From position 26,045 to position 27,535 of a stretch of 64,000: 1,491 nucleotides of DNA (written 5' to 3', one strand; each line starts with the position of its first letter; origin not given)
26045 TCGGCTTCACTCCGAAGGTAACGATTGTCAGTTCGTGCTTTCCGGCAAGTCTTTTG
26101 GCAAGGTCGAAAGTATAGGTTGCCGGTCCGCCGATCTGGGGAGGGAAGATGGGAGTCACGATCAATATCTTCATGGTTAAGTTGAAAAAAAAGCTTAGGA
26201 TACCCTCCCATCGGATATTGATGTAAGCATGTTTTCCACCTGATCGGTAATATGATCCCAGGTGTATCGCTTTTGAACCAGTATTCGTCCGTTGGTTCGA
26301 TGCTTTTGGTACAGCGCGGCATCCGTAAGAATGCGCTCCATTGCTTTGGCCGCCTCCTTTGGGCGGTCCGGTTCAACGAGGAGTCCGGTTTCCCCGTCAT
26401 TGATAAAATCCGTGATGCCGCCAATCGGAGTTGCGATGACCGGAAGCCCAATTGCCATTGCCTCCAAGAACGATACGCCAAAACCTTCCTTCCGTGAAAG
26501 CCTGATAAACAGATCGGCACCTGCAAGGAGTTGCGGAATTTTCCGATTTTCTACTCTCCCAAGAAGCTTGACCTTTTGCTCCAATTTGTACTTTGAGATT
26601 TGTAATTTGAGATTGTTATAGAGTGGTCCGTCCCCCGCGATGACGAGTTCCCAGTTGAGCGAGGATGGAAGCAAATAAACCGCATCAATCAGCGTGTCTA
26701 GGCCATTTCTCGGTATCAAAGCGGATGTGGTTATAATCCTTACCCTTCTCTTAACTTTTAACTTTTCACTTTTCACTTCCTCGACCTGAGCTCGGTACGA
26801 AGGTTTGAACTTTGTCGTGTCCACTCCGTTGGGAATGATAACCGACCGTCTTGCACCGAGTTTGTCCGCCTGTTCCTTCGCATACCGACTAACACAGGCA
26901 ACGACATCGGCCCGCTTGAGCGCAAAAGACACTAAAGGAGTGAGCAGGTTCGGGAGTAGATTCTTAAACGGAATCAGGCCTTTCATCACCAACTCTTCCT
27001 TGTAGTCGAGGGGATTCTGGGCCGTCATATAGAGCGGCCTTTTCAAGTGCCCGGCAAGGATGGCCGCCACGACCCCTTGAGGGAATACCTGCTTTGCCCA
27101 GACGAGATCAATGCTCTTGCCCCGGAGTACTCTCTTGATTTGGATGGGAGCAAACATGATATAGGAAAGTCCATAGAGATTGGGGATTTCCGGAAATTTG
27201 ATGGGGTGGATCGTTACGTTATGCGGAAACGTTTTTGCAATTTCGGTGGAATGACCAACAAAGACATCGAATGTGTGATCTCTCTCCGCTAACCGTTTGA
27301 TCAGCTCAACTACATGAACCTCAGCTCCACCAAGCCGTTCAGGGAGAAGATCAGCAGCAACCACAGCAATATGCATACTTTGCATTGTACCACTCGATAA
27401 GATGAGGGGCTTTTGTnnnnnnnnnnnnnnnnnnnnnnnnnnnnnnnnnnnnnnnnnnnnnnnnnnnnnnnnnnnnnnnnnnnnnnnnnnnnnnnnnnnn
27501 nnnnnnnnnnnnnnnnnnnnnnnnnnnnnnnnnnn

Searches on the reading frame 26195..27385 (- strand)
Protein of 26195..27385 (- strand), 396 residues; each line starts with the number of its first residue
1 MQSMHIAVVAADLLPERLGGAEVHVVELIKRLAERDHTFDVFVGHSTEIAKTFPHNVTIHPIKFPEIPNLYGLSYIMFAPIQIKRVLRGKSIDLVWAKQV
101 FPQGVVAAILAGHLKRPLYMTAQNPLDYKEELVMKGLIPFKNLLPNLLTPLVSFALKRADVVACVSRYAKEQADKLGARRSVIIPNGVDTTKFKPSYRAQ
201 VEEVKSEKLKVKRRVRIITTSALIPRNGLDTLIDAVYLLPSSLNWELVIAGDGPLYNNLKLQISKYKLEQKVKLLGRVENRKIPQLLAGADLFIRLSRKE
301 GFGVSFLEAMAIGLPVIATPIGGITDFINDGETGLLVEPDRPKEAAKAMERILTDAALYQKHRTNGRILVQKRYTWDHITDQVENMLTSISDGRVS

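Call 50: search_protein_families(library=pfam, proteins=[window:26195-27385:-], max_evalue=0.0001)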
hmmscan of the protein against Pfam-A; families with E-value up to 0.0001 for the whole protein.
window:26195-27385:- (396 aa): 7 families
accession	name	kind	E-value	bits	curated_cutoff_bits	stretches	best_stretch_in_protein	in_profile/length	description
PF00534.26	Glycos_transf_1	-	4.3e-41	140.7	26.4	1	203-367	4-170/172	Glycosyl transferases group 1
PF13692.12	Glyco_trans_1_4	-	3.7e-35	121.7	27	1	216-355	3-142/142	Glycosyl transferases group 1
PF13439.12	Glyco_transf_4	-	2.2e-23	83.6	28.5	1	19-191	2-169/170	Glycosyltransferase Family 4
PF13579.12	Glyco_trans_4_4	-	7.7e-14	52.8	29.7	1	19-187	1-158/158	Glycosyl transferase 4-like domain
PF13524.12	Glyco_trans_1_2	-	9.7e-12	45.5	25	1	247-384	17-143/144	Glycosyl transferase-like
PF20706.3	GT4-conflict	-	1.9e-11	44.1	26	1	157-382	145-384/385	Family 4 Glycosyltransferase in conflict systems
PF13477.12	Glyco_trans_4_2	-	8.2e-07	29.7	23.4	1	21-165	9-138/139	Glycosyl transferase 4-like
